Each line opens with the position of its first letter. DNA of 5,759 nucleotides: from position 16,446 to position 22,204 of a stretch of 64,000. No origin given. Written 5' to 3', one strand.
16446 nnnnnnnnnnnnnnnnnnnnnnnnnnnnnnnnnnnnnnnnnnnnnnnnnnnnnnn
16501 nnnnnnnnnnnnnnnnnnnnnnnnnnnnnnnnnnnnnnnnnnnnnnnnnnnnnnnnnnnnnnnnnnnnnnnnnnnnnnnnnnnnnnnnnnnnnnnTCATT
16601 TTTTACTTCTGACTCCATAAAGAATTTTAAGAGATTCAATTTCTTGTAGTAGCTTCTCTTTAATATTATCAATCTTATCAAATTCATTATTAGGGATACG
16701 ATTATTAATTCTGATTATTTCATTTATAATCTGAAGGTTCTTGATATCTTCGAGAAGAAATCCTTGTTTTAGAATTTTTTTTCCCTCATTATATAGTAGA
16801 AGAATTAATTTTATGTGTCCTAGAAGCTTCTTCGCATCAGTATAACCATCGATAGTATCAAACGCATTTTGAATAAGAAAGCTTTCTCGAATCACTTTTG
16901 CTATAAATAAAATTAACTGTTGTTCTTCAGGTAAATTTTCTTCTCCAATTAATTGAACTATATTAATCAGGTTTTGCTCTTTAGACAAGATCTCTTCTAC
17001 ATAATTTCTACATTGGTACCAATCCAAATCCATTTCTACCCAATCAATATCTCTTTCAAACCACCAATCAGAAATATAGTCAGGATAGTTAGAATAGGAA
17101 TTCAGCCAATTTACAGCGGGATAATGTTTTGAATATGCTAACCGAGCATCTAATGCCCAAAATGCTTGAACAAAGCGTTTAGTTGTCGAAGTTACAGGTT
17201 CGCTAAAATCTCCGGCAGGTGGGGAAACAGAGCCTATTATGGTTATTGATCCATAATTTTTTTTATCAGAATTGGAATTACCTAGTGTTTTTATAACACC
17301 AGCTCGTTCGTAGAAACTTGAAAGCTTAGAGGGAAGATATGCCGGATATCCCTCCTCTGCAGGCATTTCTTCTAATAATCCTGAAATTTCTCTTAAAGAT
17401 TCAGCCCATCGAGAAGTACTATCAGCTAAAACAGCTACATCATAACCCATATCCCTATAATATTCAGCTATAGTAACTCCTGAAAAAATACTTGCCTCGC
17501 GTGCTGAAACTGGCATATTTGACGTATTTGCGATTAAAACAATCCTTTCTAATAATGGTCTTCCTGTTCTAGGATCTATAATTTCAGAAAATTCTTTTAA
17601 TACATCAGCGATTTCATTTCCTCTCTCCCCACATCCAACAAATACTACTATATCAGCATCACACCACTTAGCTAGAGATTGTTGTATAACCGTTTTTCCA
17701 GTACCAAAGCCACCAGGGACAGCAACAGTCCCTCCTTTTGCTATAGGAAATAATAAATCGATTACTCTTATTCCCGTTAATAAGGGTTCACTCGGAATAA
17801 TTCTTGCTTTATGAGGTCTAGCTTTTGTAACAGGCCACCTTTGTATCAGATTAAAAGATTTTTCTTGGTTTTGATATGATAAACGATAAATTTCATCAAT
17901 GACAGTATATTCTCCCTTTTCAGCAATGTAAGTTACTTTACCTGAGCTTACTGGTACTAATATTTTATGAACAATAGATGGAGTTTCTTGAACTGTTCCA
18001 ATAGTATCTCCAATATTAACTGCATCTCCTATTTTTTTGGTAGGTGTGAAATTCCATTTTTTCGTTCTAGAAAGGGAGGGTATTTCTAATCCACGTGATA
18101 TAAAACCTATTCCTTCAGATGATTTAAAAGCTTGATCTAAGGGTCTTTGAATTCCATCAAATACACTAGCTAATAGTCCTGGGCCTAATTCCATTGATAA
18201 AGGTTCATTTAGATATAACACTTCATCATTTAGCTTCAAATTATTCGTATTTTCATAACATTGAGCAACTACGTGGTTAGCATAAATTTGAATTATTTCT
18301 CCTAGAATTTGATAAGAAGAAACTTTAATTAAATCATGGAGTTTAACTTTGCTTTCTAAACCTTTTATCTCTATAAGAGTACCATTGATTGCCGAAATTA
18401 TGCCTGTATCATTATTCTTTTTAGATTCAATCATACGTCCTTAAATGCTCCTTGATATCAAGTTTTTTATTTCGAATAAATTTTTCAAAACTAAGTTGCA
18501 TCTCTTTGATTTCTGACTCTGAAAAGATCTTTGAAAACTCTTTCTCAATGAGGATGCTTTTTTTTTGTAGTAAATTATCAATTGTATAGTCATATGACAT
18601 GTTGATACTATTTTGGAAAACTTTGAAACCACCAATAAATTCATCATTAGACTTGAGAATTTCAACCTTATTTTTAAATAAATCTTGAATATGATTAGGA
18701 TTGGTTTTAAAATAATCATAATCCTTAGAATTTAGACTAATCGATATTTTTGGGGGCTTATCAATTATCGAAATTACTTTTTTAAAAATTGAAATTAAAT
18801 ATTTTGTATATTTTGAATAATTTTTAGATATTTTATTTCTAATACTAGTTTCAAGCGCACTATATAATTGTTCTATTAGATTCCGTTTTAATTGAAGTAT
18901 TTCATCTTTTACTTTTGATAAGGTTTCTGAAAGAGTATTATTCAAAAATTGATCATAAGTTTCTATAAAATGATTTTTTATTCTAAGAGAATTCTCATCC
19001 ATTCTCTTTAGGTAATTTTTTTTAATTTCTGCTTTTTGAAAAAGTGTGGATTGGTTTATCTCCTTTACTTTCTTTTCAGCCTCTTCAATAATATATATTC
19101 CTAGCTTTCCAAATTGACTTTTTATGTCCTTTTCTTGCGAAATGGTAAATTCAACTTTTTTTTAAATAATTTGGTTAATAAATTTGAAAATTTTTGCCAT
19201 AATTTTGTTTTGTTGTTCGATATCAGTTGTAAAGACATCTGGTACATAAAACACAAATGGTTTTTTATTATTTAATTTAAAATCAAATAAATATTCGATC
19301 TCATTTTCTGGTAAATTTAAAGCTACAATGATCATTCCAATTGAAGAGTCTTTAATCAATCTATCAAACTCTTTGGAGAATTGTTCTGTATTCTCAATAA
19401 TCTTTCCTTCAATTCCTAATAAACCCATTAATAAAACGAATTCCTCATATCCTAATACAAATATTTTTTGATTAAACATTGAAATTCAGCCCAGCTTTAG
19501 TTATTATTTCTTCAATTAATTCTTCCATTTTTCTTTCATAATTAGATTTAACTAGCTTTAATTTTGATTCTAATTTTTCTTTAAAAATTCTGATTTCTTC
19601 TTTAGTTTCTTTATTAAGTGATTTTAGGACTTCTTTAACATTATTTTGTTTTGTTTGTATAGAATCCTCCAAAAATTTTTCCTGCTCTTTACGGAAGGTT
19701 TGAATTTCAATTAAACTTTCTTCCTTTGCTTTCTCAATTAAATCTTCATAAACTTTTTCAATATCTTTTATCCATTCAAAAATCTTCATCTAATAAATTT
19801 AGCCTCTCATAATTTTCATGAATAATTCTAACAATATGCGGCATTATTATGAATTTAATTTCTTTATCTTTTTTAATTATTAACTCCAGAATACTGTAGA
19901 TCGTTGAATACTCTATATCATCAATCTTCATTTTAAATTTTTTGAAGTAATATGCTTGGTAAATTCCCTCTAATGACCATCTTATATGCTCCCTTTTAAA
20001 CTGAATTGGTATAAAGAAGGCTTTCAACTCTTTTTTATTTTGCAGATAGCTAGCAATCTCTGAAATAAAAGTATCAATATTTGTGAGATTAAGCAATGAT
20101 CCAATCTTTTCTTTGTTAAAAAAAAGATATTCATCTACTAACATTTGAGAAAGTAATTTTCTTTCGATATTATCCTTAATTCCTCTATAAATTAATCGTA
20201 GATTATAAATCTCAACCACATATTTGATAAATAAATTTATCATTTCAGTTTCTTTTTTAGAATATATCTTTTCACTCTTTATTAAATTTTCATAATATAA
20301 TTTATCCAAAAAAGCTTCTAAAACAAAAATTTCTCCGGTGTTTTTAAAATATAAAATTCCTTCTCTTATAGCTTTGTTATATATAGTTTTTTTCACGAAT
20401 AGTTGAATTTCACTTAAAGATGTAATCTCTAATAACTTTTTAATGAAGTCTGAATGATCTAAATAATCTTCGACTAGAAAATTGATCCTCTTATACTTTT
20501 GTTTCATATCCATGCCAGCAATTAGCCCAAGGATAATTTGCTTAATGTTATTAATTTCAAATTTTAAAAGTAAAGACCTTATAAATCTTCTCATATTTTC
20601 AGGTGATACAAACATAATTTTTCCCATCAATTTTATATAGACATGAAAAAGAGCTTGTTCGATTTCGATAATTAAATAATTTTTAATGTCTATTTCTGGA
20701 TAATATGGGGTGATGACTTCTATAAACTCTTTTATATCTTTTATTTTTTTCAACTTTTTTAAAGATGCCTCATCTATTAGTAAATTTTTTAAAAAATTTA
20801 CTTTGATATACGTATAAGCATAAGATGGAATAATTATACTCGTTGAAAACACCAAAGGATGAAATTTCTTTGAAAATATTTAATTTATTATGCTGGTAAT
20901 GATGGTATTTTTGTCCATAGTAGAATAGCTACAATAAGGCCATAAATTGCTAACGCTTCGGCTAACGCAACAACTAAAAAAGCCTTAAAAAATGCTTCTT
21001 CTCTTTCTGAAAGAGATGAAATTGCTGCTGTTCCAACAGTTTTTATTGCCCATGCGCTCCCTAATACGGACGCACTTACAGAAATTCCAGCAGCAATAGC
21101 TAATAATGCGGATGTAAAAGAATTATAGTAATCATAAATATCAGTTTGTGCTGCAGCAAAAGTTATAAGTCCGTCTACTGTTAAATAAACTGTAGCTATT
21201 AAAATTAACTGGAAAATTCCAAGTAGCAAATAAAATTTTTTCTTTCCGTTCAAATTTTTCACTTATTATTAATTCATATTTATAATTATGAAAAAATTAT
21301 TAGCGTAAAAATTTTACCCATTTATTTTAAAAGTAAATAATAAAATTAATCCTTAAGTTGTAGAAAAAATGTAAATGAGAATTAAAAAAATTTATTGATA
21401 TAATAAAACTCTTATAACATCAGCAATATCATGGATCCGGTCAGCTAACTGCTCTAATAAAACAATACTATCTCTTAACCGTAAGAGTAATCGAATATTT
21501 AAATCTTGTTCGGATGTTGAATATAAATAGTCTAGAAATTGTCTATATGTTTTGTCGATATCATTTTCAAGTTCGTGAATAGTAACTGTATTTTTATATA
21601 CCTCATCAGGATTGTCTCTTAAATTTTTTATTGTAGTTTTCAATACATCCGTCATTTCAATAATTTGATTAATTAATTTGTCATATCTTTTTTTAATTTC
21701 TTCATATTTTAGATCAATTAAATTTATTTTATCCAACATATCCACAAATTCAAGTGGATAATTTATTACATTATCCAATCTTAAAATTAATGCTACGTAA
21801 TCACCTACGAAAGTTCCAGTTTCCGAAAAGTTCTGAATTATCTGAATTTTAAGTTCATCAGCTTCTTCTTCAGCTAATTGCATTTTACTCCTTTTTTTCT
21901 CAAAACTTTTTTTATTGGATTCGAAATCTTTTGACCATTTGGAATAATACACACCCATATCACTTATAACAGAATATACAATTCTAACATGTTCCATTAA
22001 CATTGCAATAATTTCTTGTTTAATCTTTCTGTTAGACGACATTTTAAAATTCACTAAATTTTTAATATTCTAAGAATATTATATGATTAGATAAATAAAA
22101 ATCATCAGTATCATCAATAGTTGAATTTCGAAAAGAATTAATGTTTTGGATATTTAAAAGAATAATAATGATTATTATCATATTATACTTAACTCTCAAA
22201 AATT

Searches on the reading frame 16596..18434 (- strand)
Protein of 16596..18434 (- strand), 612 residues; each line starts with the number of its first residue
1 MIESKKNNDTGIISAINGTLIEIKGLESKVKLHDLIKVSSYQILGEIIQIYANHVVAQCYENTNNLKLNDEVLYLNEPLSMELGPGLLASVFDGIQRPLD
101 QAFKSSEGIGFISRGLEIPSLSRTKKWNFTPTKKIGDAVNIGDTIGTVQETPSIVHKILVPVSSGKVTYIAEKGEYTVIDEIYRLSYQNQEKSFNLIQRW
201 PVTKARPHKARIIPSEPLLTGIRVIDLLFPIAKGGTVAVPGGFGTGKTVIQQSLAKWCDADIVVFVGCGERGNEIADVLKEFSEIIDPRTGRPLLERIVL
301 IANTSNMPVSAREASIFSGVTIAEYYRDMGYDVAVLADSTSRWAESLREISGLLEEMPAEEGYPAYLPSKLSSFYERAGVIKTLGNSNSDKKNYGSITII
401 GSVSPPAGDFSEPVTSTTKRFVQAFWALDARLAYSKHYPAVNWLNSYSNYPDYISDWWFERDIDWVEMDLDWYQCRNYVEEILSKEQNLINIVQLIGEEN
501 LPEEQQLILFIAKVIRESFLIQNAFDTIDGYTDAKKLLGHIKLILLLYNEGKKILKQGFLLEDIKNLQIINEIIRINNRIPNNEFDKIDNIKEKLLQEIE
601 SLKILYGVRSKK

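Call 4: search_protein_families(library=pfam, proteins=[window:16596-18434:-], max_evalue=0.01)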
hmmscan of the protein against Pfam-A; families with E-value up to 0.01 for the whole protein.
window:16596-18434:- (612 aa): 4 families
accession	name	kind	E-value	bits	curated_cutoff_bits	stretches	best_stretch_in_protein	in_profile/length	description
PF00006.31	ATP-synt_ab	-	2.6e-74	249.9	29.5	1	221-448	1-213/213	ATP synthase alpha/beta family, nucleotide-binding domain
PF16886.11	ATP-synt_ab_Xtn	-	1.2e-27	96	25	1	118-202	1-87/88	ATPsynthase alpha/beta subunit barrel-sandwich domain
PF22919.1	ATP-synt_VA_C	-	4.9e-17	62.3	24.7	1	466-561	6-97/101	C-terminal domain of V and A type ATP synthase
PF02874.29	ATP-synt_ab_N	-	3.1e-06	28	20.9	1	13-73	1-66/69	ATP synthase alpha/beta family, beta-barrel domain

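Call 5: search_protein_families(library=ncbifam, proteins=[window:16596-18434:-], max_evalue=0.01)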
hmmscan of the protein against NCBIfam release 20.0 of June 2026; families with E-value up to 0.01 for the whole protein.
window:16596-18434:- (612 aa): 33 families (the best 25 are shown)
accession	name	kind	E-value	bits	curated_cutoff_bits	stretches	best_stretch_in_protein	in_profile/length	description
NF003220.0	PRK04192.1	subfamily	9.8e-232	770.4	470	1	9-602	3-583/588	V-type ATP synthase subunit A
TIGR01043.1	ATP_syn_A_arch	equivalog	4.2e-231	768.4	972.15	1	10-599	2-579/580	ATP synthase subunit A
TIGR01042.1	V-ATPase_V1_A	equivalog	1e-184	615.5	779.9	1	10-602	2-586/591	V-type ATPase subunit A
NF011287.0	PRK14698.1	equivalog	5.7e-184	613.9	1238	2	248-606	670-1015/1017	V-type ATP synthase subunit A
TIGR02546.1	III_secr_ATP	equivalog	5.2e-51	173.7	604.75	2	178-456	89-350/423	type III secretion system ATPase SctN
TIGR01026.1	fliI_yscN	subfamily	1.1e-48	166.1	379.5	2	206-450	136-361/440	FliI/YscN family ATPase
TIGR03496.1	FliI_clade1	equivalog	4e-48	164.2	619.1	2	207-450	111-337/414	flagellar protein export ATPase FliI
TIGR03498.1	FliI_clade3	equivalog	4.4e-48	164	587.45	2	204-449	110-339/418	flagellar protein export ATPase FliI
TIGR03497.1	FliI_clade2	equivalog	4.4e-46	157.7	629.8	2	194-449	96-334/413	flagellar protein export ATPase FliI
TIGR01039.1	atpD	equivalog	1.5e-40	139.4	462.85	1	195-525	104-408/462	F0F1 ATP synthase subunit beta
NF003235.0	PRK04196.1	subfamily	2e-37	129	349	2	209-524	120-418/462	V-type ATP synthase subunit B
NF005391.0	PRK06936.1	equivalog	7.5e-37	127.2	657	1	197-449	124-359/439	type III secretion system ATPase SctN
NF005295.0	PRK06820.1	equivalog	2.2e-36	125.8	690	2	215-449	144-360/440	EscN/YscN/HrcN family type III secretion system ATPase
NF045858.1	glide_MMOB1670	exception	2.6e-35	122.2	850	1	208-522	348-636/705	MMOB1670 family gliding motility ATPase complex subunit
NF006290.1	PRK08472.1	equivalog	1.8e-34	119.3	644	2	211-450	134-355/433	flagellar protein export ATPase FliI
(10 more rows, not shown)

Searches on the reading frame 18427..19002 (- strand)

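Call 73: search_protein_families(library=pfam, proteins=[window:18427-19002:-], max_evalue=0.01)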
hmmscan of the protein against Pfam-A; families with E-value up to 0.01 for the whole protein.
window:18427-19002:- (191 aa): 1 family
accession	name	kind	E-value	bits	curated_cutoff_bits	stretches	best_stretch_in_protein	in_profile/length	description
PF01991.23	vATP-synt_E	-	3.1e-07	30.5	24.2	1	23-147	54-185/199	ATP synthase (E/31 kDa) subunit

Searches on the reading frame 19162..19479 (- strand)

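Call 73: search_protein_families(library=pfam, proteins=[window:19162-19479:-], max_evalue=0.01)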
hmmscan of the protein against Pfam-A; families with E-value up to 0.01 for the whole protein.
window:19162-19479:- (105 aa): 1 family
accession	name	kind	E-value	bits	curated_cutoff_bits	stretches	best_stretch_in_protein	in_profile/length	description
PF01990.22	ATP-synt_F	-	4e-10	40.3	23.5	1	6-96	1-90/91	ATP synthase (F/14-kDa) subunit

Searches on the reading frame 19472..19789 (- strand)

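Call 73: search_protein_families(library=pfam, proteins=[window:19472-19789:-], max_evalue=0.01)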
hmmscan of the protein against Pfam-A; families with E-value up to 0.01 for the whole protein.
window:19472-19789:- (105 aa): 1 family
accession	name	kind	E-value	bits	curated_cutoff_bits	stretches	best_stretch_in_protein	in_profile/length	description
PF03179.20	V-ATPase_G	-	0.0018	19.2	28.6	0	16-78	29-91/105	Vacuolar (H+)-ATPase G subunit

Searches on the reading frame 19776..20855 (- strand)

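Call 73: search_protein_families(library=pfam, proteins=[window:19776-20855:-], max_evalue=0.01)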
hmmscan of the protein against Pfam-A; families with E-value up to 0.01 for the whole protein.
window:19776-20855:- (359 aa): 1 family
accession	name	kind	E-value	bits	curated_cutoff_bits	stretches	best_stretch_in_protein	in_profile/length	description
PF01992.21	vATP-synt_AC39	-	1.1e-26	94.4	29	1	19-338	5-322/339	ATP synthase (C/AC39) subunit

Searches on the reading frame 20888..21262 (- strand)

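Call 73: search_protein_families(library=pfam, proteins=[window:20888-21262:-], max_evalue=0.01)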
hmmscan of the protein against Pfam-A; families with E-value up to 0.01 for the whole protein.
window:20888-21262:- (124 aa): 1 family
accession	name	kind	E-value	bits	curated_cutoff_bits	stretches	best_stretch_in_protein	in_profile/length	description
PF00137.26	ATP-synt_C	-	7.7e-16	58.5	24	1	56-115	1-60/60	ATP synthase subunit C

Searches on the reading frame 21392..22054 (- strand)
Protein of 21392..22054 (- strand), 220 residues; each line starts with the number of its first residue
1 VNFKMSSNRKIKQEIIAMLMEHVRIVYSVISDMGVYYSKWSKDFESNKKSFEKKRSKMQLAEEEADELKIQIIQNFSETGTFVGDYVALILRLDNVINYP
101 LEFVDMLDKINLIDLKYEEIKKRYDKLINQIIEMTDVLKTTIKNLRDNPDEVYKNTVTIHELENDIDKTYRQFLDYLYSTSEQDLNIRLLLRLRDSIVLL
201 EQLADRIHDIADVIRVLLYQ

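Call 73: search_protein_families(library=pfam, proteins=[window:21392-22054:-], max_evalue=0.01)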
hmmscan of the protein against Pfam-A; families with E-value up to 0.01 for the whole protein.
window:21392-22054:- (220 aa): 3 families
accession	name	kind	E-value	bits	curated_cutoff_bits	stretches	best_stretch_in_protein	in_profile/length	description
PF01865.21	PhoU_div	-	1.9e-08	34.4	24.4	1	44-218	35-212/214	Protein of unknown function DUF47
PF01895.24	PhoU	-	0.0026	18.5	23.5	1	158-213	29-88/89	PhoU domain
PF12998.12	ING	-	0.0028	18.6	23.9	1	93-140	6-46/102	Inhibitor of growth proteins N-terminal histone-binding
